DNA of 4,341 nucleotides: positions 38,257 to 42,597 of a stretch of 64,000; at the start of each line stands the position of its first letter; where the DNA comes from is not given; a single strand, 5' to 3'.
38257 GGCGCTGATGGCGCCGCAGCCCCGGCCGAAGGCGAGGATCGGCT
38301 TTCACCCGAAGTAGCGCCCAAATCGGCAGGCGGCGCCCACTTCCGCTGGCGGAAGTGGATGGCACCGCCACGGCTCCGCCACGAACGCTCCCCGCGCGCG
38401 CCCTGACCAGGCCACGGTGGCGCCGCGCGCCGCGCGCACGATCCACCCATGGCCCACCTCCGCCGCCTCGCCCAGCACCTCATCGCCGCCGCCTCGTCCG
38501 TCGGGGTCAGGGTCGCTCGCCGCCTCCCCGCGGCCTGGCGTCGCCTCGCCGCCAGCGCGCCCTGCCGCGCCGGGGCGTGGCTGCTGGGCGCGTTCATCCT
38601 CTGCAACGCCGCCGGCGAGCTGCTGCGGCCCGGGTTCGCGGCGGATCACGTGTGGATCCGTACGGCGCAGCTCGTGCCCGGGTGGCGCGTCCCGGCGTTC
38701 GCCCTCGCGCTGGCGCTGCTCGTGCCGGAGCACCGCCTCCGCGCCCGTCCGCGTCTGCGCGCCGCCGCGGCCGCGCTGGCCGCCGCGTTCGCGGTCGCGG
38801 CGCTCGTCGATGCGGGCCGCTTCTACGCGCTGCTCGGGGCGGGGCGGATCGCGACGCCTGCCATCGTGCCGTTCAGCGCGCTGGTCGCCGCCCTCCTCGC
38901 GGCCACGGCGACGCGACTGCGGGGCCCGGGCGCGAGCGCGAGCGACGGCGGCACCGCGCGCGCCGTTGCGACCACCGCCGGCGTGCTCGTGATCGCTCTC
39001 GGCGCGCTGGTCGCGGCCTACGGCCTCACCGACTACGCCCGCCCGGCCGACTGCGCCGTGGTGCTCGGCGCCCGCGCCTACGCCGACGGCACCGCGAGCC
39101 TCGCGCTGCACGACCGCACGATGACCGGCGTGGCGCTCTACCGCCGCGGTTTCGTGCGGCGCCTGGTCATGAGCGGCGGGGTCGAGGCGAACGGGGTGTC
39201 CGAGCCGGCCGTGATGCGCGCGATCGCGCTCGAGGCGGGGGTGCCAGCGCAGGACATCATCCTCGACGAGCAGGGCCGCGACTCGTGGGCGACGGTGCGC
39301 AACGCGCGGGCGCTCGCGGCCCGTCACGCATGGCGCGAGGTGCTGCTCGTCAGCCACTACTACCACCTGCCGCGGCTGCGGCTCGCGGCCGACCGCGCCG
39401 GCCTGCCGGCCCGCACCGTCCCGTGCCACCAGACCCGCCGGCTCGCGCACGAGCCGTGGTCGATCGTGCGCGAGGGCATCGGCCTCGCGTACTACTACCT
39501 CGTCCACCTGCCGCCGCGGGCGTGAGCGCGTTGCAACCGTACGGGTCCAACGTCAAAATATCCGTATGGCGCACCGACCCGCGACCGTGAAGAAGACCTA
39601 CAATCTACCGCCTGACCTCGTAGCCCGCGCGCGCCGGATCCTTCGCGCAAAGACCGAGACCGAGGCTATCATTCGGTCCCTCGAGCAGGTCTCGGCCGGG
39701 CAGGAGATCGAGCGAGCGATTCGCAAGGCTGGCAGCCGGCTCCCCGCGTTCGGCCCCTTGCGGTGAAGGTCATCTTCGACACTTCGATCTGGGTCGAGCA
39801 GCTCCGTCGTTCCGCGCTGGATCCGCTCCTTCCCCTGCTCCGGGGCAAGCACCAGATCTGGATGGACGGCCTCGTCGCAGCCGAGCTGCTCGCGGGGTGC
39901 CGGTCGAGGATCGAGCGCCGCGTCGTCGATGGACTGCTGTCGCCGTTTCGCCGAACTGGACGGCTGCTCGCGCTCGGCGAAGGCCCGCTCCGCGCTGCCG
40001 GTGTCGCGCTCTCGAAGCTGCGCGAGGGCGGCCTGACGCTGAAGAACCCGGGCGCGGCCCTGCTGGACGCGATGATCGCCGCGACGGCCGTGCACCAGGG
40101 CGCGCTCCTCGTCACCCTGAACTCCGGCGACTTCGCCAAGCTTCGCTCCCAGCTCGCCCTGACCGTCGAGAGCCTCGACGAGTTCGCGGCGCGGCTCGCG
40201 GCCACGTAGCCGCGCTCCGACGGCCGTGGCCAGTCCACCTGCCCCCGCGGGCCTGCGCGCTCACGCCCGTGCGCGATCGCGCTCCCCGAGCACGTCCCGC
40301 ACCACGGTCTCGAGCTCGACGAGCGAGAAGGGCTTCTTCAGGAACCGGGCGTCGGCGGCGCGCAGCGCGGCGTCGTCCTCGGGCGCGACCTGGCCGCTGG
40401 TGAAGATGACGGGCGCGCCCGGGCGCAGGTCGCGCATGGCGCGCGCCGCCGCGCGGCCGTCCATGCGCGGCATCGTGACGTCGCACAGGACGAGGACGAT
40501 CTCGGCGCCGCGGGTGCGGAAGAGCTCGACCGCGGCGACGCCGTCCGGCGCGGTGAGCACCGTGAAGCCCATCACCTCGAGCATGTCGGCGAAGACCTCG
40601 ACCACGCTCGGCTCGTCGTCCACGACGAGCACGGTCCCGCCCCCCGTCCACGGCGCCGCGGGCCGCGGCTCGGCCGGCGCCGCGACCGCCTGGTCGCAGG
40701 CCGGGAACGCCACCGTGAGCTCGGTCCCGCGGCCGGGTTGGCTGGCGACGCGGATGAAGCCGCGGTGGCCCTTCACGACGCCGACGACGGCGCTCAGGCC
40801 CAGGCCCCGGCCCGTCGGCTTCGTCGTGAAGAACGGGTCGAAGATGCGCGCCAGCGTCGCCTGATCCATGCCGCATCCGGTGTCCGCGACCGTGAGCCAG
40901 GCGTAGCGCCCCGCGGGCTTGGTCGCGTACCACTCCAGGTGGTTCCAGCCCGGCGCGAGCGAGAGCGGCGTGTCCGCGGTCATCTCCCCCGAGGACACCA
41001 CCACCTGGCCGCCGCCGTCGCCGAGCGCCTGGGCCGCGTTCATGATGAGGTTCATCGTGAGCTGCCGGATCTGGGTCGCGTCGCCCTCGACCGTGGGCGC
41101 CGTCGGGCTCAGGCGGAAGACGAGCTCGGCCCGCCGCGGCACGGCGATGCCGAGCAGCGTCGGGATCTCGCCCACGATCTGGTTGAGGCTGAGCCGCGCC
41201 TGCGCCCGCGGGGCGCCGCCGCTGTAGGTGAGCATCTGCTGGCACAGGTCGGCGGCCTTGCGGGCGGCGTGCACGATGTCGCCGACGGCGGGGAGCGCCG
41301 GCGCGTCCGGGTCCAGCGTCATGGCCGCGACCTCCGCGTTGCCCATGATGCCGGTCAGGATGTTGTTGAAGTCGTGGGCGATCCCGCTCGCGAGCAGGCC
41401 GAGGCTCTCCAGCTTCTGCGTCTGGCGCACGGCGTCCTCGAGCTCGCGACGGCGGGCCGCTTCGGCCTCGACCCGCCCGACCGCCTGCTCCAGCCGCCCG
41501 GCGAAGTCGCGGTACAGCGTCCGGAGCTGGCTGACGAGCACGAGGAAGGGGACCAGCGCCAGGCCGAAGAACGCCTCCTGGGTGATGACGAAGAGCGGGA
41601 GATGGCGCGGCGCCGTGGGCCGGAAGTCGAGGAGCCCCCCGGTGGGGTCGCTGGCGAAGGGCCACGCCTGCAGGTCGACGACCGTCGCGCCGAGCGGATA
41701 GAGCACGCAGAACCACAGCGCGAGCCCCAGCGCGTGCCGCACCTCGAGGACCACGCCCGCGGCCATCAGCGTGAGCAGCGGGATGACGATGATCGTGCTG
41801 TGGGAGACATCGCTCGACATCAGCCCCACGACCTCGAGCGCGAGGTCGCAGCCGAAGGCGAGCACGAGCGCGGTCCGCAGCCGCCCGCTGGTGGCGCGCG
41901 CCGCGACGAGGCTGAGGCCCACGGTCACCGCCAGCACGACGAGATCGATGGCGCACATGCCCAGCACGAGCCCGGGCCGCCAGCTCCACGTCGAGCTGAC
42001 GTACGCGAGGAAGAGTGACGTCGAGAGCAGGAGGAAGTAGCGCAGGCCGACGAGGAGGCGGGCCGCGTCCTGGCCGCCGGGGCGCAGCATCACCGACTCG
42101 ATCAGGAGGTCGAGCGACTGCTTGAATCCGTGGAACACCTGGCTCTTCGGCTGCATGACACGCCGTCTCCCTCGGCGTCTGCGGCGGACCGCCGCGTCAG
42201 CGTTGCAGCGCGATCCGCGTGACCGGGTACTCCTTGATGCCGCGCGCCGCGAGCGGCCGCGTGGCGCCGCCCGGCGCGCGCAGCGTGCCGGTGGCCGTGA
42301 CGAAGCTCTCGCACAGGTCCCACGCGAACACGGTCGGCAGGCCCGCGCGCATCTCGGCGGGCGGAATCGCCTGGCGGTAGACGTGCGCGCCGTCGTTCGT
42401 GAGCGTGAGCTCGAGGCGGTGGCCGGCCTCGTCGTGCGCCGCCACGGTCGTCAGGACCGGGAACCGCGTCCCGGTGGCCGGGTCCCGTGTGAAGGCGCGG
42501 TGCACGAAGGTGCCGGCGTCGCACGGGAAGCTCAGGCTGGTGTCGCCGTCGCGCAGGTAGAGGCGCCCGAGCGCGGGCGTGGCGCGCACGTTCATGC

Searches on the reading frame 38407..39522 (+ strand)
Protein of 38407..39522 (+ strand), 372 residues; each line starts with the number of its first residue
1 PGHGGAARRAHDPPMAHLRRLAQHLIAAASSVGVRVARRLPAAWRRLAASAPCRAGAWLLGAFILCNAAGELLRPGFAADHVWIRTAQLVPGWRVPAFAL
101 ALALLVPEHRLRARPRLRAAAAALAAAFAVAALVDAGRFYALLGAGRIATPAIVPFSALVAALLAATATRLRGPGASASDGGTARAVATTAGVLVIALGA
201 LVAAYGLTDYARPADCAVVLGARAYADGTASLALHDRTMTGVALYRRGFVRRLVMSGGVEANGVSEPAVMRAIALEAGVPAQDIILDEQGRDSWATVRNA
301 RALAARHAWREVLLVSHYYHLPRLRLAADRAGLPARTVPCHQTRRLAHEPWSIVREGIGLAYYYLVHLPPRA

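Call 69: search_protein_families(library=pfam, proteins=[window:38407-39522:+], max_evalue=0.00001)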
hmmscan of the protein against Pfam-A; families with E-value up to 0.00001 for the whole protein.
window:38407-39522:+ (372 aa): 1 family
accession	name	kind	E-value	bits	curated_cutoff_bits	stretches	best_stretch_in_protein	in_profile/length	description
PF02698.23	DUF218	-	8.2e-25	87.7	27.6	1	215-359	1-133/133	DUF218 domain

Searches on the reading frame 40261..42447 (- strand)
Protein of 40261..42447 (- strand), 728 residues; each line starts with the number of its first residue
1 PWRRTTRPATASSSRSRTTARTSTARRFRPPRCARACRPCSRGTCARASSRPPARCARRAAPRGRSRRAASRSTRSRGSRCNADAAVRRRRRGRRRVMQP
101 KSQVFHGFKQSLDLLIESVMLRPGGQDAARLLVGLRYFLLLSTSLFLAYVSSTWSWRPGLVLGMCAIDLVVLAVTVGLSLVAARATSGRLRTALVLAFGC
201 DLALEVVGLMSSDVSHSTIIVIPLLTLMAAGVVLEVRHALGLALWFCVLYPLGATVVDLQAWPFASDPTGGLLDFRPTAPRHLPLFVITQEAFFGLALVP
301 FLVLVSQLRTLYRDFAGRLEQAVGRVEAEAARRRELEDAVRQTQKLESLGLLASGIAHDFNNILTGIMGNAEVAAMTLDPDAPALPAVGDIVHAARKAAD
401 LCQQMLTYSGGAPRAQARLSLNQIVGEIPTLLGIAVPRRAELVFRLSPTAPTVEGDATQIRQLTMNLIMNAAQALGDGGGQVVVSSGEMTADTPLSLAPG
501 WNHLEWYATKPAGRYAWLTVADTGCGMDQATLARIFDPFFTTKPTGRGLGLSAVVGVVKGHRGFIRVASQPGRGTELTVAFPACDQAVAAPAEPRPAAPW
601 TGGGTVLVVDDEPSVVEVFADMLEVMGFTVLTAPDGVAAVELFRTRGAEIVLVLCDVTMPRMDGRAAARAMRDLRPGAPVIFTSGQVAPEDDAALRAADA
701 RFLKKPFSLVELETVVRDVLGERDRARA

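Call 44: search_protein_families(library=pfam, proteins=[window:40261-42447:-], max_evalue=0.001)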
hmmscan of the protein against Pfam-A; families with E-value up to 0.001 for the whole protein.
window:40261-42447:- (728 aa): 3 families
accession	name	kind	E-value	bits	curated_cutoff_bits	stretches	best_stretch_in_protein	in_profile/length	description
PF00072.30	Response_reg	-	1.4e-18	67.5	30.2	1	606-716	1-110/111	Response regulator receiver domain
PF02518.31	HATPase_c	-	2.3e-17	63.9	26.4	1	455-583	1-109/111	Histidine kinase-, DNA gyrase B-, and HSP90-like ATPase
PF00512.31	HisKA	-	1.9e-06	28.3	26.9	1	349-409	2-61/66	His Kinase A (phospho-acceptor) domain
